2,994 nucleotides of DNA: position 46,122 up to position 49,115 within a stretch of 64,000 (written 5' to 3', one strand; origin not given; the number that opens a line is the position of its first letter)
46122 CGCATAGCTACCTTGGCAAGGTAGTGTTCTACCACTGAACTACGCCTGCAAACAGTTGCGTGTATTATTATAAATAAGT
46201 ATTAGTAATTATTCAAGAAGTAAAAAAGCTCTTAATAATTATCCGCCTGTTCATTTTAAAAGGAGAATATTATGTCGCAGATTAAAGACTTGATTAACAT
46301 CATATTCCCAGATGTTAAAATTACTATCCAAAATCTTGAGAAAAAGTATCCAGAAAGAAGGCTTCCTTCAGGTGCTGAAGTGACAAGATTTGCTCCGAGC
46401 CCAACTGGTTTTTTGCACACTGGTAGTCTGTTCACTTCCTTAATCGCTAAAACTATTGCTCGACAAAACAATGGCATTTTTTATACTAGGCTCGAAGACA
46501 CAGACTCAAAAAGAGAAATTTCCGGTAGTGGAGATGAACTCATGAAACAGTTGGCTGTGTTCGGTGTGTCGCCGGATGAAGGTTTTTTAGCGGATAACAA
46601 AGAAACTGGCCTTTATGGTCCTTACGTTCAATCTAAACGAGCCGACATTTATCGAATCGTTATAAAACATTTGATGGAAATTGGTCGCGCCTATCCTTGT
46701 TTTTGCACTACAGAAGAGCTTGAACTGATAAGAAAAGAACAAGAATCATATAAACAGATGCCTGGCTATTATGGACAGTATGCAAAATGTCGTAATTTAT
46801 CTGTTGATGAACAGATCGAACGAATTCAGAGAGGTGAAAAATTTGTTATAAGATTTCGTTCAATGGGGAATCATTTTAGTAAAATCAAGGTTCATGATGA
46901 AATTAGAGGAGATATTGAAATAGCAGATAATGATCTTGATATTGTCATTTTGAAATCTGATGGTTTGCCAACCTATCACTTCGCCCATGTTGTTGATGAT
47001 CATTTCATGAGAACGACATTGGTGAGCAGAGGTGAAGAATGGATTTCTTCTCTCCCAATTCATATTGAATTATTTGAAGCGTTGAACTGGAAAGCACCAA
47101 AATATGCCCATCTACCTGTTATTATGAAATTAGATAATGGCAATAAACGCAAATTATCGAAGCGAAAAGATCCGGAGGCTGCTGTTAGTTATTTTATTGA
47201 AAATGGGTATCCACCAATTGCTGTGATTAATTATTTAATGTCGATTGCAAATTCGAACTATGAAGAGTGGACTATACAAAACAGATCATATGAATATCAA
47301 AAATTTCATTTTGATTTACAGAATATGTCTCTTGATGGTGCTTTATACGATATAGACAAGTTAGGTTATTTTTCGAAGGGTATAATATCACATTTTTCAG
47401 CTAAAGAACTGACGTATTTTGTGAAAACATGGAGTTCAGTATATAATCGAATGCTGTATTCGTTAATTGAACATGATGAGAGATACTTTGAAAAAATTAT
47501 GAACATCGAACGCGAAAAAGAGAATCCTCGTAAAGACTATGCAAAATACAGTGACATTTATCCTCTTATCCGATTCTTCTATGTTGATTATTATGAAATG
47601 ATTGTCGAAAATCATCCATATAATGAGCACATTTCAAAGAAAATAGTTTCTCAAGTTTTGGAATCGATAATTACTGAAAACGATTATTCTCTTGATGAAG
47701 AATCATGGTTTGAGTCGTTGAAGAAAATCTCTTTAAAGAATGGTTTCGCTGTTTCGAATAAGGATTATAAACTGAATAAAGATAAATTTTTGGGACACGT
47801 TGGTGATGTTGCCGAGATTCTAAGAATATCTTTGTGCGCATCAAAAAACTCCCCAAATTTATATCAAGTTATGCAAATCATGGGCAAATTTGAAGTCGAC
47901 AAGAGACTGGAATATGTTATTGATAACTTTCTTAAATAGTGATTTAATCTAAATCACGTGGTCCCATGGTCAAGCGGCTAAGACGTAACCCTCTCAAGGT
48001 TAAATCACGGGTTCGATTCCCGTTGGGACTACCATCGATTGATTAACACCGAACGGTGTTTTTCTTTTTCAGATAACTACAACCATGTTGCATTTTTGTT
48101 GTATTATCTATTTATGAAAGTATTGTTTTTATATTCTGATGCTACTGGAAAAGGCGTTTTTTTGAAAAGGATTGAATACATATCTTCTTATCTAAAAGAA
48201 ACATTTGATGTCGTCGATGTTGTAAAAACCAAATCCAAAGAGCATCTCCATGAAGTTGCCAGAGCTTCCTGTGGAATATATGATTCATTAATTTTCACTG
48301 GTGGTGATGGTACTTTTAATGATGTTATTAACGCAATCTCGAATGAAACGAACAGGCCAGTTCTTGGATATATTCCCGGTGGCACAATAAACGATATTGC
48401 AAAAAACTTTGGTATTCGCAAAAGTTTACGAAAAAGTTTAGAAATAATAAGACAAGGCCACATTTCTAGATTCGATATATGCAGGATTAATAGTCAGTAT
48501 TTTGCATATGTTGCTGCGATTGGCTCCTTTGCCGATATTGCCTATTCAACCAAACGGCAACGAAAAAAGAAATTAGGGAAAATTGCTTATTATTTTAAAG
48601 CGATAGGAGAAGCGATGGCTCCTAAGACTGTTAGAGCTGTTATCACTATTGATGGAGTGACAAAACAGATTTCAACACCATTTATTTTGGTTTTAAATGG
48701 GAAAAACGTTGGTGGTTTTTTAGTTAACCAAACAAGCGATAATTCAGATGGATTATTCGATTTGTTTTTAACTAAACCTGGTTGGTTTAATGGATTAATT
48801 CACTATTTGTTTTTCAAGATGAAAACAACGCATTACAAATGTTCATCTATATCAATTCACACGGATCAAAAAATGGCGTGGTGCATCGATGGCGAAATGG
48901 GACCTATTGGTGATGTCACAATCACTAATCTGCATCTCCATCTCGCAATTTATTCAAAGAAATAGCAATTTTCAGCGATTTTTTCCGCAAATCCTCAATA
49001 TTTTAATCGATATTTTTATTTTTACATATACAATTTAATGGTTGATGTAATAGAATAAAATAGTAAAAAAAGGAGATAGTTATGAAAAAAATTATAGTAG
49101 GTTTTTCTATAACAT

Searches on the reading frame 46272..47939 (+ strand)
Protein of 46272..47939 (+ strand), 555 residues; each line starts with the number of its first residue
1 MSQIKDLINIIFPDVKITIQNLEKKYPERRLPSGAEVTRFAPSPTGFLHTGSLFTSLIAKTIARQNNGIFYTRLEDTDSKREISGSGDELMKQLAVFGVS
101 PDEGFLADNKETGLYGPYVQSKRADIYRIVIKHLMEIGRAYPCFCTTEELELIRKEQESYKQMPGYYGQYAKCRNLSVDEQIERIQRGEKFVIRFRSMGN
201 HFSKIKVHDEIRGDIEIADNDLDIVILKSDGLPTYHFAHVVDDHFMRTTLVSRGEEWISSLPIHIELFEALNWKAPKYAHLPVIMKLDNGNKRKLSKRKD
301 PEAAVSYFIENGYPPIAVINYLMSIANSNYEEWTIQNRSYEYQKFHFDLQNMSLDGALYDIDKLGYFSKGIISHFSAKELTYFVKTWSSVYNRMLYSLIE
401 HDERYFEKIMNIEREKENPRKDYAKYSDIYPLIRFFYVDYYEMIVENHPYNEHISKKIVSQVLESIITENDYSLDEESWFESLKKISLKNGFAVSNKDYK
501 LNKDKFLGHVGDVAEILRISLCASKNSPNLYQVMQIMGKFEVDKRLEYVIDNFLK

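Call 48: search_protein_families(library=pfam, proteins=[window:46272-47939:+], max_evalue=0.0001)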
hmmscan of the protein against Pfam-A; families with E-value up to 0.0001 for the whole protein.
window:46272-47939:+ (555 aa): 2 families
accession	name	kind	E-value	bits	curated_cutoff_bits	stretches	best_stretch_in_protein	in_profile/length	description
PF00749.27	tRNA-synt_1c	-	2.4e-68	230.8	23.4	1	37-332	3-282/314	tRNA synthetases class I (E and Q), catalytic domain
PF19269.4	Anticodon_2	-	1.4e-08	35.7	23.6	1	510-550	101-141/141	Anticodon binding domain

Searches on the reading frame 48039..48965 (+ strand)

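Call 48: search_protein_families(library=pfam, proteins=[window:48039-48965:+], max_evalue=0.0001)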
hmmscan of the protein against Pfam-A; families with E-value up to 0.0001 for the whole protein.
window:48039-48965:+ (308 aa): 2 families
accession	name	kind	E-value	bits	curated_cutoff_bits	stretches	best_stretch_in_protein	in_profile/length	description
PF00781.29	DAGK_cat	-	5.3e-24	84.6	23.6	1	27-150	1-125/125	Diacylglycerol kinase catalytic domain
PF19279.4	YegS_C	-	7.3e-05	23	27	0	175-257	18-101/158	YegS C-terminal NAD kinase beta sandwich-like domain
